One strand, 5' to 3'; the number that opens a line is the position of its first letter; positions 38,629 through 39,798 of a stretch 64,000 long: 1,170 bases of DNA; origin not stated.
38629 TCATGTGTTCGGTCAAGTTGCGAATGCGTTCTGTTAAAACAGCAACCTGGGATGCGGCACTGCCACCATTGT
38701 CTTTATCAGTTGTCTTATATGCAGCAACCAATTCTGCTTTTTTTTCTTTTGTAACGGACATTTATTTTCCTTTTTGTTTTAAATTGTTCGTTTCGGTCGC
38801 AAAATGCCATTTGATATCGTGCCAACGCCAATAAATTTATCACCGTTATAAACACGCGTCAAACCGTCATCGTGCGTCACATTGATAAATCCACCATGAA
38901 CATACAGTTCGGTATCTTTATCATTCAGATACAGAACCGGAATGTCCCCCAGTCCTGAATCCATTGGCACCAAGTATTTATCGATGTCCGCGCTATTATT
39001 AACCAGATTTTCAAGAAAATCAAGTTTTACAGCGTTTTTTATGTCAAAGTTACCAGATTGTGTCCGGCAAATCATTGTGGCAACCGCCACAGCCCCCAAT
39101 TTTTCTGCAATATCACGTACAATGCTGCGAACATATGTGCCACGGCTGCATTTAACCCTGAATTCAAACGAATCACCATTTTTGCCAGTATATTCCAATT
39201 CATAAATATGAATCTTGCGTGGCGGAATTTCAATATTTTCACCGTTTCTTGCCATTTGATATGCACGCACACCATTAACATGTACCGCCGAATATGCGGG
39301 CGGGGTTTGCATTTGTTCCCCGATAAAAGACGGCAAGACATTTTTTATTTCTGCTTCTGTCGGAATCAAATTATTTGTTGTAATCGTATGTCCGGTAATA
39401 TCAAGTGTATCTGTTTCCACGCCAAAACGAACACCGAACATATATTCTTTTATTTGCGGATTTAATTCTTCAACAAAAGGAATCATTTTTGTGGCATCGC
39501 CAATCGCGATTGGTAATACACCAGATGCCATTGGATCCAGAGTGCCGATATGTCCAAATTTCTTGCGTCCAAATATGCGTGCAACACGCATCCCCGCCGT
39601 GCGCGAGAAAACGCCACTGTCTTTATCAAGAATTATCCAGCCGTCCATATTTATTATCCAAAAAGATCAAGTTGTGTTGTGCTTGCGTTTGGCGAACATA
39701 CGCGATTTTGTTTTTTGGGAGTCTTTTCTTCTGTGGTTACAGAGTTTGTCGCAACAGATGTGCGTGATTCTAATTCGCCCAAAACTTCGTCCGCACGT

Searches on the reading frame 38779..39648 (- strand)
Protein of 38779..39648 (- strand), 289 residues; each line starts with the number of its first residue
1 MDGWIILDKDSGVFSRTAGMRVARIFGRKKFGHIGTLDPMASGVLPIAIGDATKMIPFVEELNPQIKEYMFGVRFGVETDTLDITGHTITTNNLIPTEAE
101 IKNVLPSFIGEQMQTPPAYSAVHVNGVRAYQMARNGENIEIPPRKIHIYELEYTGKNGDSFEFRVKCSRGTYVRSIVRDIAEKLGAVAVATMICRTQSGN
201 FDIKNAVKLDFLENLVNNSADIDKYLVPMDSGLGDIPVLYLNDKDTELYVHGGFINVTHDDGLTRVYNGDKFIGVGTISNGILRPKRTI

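Call 12: search_protein_families(library=pfam, proteins=[window:38779-39648:-], max_evalue=0.0001)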
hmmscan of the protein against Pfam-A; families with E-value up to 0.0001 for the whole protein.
window:38779-39648:- (289 aa): 3 families
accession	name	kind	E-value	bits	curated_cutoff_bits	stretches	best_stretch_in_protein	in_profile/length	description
PF01509.24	TruB_N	-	1.1e-50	172.4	27.3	1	24-173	2-149/149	TruB family pseudouridylate synthase (N terminal domain)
PF16198.10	TruB_C_2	-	2e-08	34.7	29.3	1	174-233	1-65/66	tRNA pseudouridylate synthase B C-terminal domain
PF09157.17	TruB-C_2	-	1.9e-06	28.1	21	1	237-288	1-56/57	Pseudouridine synthase II TruB, C-terminal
